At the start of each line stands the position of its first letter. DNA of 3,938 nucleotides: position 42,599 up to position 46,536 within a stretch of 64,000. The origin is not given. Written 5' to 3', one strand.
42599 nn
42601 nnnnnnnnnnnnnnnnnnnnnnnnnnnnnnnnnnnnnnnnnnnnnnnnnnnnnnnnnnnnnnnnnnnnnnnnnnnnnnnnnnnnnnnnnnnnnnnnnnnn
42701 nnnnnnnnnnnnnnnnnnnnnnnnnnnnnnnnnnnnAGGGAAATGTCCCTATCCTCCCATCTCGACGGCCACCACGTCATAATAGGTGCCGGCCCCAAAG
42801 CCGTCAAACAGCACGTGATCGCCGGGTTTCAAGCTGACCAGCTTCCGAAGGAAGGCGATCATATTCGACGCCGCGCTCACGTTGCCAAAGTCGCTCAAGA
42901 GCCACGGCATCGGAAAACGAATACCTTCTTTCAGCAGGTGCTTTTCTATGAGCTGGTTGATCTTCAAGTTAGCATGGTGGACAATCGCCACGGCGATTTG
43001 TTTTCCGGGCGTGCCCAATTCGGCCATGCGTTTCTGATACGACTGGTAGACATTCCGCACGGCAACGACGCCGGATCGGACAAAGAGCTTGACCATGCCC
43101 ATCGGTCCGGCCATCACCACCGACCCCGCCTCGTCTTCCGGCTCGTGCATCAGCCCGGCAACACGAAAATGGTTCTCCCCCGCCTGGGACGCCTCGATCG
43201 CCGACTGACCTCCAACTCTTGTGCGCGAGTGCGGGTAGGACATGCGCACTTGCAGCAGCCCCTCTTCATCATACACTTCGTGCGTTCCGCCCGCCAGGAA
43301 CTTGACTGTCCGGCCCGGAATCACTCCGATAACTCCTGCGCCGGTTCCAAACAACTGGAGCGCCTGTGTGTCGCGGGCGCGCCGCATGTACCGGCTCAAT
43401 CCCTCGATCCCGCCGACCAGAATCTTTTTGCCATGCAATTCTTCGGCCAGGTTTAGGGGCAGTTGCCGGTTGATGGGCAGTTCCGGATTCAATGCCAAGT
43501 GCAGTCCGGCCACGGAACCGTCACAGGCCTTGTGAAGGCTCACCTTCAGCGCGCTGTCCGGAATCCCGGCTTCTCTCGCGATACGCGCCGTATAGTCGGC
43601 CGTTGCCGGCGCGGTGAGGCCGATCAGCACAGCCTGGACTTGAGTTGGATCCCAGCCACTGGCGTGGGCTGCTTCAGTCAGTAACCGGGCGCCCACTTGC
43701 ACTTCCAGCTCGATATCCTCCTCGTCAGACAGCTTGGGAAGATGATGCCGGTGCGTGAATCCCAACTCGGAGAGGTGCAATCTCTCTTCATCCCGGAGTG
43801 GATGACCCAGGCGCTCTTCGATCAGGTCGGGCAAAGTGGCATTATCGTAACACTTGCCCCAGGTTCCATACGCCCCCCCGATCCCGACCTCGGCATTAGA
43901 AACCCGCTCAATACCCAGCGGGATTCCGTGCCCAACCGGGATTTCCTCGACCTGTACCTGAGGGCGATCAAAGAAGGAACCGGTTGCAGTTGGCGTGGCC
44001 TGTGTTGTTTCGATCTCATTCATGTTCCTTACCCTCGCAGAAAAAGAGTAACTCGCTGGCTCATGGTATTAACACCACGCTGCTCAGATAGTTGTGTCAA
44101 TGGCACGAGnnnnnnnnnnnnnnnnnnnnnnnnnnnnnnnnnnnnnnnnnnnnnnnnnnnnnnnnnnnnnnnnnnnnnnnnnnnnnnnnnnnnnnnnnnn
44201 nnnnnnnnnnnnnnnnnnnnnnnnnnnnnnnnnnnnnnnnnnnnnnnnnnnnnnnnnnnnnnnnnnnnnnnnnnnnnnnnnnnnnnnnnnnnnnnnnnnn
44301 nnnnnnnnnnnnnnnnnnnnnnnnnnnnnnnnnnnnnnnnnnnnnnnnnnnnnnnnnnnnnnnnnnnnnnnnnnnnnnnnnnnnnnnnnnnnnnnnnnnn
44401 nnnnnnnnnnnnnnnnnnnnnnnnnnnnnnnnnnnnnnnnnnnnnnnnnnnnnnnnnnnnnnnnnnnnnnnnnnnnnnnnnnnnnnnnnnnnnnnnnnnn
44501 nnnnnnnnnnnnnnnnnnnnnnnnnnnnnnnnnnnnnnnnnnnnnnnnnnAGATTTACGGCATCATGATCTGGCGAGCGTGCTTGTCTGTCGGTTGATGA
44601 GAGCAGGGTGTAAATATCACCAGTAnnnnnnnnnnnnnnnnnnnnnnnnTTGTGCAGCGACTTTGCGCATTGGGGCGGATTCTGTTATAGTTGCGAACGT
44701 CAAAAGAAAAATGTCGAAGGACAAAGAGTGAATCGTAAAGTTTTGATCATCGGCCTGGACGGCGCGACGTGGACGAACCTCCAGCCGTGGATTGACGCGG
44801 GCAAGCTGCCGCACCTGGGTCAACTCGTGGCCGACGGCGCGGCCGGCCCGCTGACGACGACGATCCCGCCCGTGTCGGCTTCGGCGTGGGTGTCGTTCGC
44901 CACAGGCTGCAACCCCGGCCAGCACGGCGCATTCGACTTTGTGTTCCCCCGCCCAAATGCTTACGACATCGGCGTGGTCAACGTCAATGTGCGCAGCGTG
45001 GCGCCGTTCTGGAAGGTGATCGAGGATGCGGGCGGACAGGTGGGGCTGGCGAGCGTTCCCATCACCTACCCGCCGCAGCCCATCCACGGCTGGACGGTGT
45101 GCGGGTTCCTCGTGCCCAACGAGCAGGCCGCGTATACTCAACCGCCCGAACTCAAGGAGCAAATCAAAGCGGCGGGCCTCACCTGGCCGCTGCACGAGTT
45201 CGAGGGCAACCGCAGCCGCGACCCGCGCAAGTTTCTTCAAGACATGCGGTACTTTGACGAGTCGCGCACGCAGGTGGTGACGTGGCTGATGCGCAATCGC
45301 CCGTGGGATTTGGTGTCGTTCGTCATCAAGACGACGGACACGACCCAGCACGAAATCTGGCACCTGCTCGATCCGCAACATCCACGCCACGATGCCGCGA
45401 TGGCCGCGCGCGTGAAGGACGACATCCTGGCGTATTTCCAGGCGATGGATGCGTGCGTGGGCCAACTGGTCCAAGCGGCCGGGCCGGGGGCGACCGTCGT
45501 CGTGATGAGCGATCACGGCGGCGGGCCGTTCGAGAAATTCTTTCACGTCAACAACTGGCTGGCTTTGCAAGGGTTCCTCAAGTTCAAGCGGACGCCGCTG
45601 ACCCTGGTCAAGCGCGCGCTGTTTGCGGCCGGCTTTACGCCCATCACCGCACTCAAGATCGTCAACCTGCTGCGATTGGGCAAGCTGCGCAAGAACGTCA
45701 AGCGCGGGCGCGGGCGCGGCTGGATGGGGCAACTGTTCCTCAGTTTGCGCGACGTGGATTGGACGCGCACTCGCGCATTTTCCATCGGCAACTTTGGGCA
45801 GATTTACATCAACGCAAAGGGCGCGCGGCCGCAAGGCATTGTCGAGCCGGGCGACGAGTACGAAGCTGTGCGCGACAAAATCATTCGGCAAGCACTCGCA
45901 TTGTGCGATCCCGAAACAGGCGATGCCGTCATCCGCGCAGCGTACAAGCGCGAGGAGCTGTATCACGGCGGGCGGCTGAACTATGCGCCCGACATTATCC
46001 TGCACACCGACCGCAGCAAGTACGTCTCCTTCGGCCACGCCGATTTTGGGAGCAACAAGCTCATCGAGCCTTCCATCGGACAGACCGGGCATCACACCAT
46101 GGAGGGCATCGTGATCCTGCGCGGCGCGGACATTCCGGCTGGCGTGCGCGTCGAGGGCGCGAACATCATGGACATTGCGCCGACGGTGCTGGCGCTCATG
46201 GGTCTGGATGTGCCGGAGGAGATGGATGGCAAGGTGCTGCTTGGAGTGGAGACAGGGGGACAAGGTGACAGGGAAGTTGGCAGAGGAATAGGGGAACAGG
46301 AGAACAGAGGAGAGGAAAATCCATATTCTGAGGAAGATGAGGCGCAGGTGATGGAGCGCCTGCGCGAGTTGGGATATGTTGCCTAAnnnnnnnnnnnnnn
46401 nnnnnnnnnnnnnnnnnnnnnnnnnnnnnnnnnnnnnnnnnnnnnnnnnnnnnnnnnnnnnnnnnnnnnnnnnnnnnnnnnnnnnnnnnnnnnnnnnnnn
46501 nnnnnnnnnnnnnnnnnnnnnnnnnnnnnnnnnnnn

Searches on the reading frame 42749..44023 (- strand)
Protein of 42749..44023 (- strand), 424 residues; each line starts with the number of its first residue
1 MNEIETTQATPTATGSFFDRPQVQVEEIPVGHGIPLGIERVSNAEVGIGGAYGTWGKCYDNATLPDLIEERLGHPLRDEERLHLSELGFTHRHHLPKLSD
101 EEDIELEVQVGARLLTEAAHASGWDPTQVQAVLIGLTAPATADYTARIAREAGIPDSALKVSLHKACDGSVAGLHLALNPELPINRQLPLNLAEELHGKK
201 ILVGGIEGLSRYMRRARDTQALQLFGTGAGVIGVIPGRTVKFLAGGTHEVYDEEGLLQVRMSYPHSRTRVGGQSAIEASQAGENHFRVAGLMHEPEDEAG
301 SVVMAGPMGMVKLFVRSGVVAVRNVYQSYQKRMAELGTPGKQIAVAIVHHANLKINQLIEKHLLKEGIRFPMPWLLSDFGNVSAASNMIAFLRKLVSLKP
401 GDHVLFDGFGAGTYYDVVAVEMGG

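Call 37: search_protein_families(library=pfam, proteins=[window:42749-44023:-], max_evalue=0.001)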
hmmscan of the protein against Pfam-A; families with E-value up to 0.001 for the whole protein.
window:42749-44023:- (424 aa): 1 family
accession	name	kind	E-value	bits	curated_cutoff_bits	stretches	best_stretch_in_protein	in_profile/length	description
PF08541.16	ACP_syn_III_C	-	6.5e-11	42.7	26.6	1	335-421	3-89/90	3-Oxoacyl-[acyl-carrier-protein (ACP)] synthase III C terminal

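Call 61: find_encoding_contigs(protein=P0232, flank=10000, max_places=6)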
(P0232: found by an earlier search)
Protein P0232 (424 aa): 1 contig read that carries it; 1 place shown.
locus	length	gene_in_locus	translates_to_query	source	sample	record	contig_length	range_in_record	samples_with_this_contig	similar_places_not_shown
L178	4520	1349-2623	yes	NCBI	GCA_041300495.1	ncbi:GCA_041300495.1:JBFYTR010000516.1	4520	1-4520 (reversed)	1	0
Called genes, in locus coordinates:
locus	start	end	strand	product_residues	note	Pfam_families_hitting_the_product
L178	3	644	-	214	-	?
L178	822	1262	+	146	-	PF00196:GerE, PF08281:Sigma70_r4_2 (weak)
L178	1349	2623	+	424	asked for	PF08541:ACP_syn_III_C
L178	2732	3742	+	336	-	PF00437:T2SSE, PF27713:UCP018868 (weak)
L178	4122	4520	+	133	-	?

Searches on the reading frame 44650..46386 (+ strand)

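Call 37: search_protein_families(library=pfam, proteins=[window:44650-46386:+], max_evalue=0.001)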
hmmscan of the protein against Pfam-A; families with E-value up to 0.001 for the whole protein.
window:44650-46386:+ (578 aa): 1 family
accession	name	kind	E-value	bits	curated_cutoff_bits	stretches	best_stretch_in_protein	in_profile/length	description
PF01663.27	Phosphodiest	-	2.7e-34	119.7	23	1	31-459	1-323/342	Type I phosphodiesterase / nucleotide pyrophosphatase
